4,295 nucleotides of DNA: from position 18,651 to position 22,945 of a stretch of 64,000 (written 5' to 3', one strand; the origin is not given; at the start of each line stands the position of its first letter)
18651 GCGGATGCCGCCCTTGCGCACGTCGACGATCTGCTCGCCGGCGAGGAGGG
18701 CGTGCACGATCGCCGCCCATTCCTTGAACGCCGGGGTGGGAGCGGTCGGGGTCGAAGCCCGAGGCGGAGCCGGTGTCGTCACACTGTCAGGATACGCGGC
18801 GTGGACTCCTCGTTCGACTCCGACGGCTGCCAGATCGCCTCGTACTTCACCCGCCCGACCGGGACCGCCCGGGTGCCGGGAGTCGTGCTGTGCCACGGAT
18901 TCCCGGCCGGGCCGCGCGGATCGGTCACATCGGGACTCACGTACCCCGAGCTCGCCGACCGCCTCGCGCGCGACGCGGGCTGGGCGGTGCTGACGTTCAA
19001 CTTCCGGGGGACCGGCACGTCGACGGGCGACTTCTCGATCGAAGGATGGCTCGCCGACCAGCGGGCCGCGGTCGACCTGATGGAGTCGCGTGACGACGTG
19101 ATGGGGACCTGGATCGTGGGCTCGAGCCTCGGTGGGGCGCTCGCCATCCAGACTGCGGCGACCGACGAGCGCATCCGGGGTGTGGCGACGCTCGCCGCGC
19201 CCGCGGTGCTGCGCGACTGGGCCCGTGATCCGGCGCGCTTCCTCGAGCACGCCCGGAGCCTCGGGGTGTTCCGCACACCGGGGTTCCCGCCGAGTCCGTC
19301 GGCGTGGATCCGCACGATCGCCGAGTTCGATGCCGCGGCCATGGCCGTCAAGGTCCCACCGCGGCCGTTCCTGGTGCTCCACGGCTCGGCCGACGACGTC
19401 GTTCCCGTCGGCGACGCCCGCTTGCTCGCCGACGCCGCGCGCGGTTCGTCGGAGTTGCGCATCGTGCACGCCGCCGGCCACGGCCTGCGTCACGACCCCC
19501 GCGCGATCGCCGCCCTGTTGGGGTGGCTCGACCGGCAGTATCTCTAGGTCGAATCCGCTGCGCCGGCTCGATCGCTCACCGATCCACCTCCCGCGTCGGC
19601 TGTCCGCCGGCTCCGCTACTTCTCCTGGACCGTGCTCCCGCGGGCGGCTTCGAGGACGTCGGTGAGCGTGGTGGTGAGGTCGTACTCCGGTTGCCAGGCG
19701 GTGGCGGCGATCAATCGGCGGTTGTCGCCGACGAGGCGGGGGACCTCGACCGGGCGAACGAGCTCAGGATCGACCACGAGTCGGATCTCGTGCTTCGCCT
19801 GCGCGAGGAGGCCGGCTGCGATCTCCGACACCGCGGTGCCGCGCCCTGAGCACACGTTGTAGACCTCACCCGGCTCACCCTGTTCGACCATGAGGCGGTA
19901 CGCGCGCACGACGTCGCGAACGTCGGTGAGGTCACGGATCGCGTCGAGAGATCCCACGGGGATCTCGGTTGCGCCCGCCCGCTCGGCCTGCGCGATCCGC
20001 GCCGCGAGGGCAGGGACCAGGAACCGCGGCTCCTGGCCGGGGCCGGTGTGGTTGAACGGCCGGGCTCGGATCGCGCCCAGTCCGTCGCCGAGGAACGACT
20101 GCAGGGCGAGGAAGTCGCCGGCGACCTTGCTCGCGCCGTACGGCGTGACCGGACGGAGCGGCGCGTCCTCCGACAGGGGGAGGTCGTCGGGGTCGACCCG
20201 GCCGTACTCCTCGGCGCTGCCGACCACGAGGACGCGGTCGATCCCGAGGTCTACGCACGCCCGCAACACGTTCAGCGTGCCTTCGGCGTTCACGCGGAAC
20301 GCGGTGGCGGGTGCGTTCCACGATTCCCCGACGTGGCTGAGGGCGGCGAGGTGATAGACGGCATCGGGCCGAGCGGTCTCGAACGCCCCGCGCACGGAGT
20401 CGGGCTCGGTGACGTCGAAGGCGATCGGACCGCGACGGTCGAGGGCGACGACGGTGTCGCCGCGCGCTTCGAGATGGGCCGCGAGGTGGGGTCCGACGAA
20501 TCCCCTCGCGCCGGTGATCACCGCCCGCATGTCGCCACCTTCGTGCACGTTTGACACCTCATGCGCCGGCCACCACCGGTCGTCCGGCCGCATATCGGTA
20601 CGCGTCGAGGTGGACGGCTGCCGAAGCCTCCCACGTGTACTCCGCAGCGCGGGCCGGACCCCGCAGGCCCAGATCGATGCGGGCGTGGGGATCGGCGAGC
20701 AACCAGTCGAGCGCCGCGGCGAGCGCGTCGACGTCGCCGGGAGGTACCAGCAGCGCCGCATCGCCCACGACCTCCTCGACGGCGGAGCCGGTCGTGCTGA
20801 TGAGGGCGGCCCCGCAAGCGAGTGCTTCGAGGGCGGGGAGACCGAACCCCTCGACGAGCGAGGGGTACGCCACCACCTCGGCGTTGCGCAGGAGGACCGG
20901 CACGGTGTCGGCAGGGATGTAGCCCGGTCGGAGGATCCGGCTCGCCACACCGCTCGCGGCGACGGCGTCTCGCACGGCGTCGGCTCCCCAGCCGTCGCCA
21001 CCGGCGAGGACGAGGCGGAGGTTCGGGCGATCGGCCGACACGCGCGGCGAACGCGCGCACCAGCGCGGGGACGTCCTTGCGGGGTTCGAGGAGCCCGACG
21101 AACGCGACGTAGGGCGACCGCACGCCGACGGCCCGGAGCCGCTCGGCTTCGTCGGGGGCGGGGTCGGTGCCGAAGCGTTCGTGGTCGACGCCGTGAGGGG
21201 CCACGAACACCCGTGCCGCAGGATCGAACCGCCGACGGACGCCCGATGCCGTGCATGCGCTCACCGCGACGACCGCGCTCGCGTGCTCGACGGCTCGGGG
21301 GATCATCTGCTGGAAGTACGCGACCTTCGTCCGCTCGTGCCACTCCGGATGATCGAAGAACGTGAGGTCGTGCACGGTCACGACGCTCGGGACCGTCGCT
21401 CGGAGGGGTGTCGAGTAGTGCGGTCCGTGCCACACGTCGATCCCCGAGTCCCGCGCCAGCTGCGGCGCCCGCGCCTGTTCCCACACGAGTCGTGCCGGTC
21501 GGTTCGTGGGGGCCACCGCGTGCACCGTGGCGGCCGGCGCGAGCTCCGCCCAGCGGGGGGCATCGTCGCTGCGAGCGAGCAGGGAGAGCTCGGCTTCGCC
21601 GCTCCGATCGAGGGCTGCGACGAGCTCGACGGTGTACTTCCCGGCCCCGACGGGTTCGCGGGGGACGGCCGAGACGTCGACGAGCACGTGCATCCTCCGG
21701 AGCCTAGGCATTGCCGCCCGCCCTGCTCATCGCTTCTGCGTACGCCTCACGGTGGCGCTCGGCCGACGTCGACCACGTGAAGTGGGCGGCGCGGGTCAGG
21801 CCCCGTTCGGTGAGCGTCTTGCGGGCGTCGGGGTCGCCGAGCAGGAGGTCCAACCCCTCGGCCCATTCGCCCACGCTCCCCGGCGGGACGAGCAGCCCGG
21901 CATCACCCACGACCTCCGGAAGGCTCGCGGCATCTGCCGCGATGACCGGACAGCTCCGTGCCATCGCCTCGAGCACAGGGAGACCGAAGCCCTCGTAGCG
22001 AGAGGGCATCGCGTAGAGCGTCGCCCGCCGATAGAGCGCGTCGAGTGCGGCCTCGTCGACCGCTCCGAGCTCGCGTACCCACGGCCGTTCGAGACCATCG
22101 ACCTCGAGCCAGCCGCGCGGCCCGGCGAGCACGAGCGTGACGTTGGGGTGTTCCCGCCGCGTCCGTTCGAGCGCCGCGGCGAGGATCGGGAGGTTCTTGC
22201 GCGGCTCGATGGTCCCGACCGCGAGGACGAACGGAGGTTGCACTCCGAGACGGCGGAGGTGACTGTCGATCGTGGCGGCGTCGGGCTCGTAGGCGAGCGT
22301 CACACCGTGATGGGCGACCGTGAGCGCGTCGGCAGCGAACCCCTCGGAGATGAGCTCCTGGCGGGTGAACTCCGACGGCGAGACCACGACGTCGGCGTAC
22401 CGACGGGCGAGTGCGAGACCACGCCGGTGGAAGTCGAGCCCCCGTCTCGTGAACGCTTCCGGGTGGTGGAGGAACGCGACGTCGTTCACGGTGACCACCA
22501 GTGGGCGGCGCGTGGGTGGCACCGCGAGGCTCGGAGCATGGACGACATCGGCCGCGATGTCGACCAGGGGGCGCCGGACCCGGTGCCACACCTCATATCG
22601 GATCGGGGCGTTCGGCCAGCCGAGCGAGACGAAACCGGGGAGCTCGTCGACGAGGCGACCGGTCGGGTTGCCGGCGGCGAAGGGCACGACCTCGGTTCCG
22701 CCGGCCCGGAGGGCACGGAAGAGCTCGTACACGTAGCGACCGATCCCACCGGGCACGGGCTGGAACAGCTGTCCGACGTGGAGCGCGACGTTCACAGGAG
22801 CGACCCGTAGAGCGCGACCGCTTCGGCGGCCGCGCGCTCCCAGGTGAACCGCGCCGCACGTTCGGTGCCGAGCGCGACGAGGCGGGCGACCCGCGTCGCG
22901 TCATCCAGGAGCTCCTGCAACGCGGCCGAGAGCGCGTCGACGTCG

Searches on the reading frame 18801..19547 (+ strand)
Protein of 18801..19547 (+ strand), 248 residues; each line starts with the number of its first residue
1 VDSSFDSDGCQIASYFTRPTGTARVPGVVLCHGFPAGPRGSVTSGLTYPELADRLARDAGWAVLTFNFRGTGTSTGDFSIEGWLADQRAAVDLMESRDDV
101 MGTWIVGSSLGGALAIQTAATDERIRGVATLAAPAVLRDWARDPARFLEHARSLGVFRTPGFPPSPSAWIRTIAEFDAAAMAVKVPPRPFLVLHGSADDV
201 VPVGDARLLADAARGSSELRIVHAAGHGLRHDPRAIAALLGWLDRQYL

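Call 78: search_protein_families(library=pfam, proteins=[window:18801-19547:+], max_evalue=0.001)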
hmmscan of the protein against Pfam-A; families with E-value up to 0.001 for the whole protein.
window:18801-19547:+ (248 aa): 4 families
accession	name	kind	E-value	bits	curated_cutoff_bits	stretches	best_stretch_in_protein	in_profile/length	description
PF12146.15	Hydrolase_4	-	4.3e-16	59.4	27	2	43-149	15-124/239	Serine aminopeptidase, S33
PF00561.26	Abhydrolase_1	-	1.6e-14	54.6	25.8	1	28-145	3-117/245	alpha/beta hydrolase fold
PF00326.27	Peptidase_S9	-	5.5e-07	29.7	22.6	1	56-245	10-208/213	Prolyl oligopeptidase family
PF02129.25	Peptidase_S15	-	8.5e-05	22.8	23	1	8-142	1-138/262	X-Pro dipeptidyl-peptidase (S15 family)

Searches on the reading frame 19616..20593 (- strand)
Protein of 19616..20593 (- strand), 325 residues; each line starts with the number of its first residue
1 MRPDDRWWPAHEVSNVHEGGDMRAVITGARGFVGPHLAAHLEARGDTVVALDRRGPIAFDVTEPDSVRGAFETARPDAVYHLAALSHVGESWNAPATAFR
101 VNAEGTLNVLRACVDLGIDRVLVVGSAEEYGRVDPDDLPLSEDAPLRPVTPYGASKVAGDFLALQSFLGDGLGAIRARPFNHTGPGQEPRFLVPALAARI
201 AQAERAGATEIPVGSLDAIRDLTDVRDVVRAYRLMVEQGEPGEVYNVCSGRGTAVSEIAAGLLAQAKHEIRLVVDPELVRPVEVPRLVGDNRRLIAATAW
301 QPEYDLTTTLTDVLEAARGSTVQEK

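Call 78: search_protein_families(library=pfam, proteins=[window:19616-20593:-], max_evalue=0.001)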
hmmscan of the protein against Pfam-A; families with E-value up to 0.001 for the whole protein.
window:19616-20593:- (325 aa): 6 families
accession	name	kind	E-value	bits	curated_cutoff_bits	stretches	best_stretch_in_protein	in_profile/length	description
PF16363.11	GDP_Man_Dehyd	-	9.8e-57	193.3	27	1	59-311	59-330/332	GDP-mannose 4,6 dehydratase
PF01370.27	Epimerase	-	3.3e-56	190.8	20.9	1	25-248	2-240/240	NAD dependent epimerase/dehydratase family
PF04321.23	RmlD_sub_bind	-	1.2e-17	64.3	27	1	22-160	1-133/287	RmlD substrate binding domain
PF02719.21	Polysacc_synt_2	-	7.1e-10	39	20.2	1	56-124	58-126/293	Polysaccharide biosynthesis protein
PF01073.25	3Beta_HSD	-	3.4e-09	36.6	22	1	47-129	40-119/280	3-beta hydroxysteroid dehydrogenase/isomerase family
PF13460.12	NAD_binding_10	-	0.00015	22.1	27.2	0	28-142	1-113/184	NAD(P)H-binding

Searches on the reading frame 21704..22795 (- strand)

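Call 78: search_protein_families(library=pfam, proteins=[window:21704-22795:-], max_evalue=0.001)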
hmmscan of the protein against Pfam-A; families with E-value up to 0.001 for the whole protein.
window:21704-22795:- (363 aa): 6 families
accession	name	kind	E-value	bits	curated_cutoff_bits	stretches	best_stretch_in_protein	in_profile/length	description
PF00534.26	Glycos_transf_1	-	3.7e-28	98.6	26.4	1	186-332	14-169/172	Glycosyl transferases group 1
PF13692.12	Glyco_trans_1_4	-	9.4e-28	97.7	27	1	188-321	2-142/142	Glycosyl transferases group 1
PF13439.12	Glyco_transf_4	-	1e-16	61.9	28.5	1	15-167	1-168/170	Glycosyltransferase Family 4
PF20706.3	GT4-conflict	-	7.9e-11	42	26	1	184-345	194-382/385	Family 4 Glycosyltransferase in conflict systems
PF13579.12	Glyco_trans_4_4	-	5.3e-09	37.1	29.7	1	16-161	1-155/158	Glycosyl transferase 4-like domain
PF13524.12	Glyco_trans_1_2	-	2e-06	28.3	25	1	208-346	5-140/144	Glycosyl transferase-like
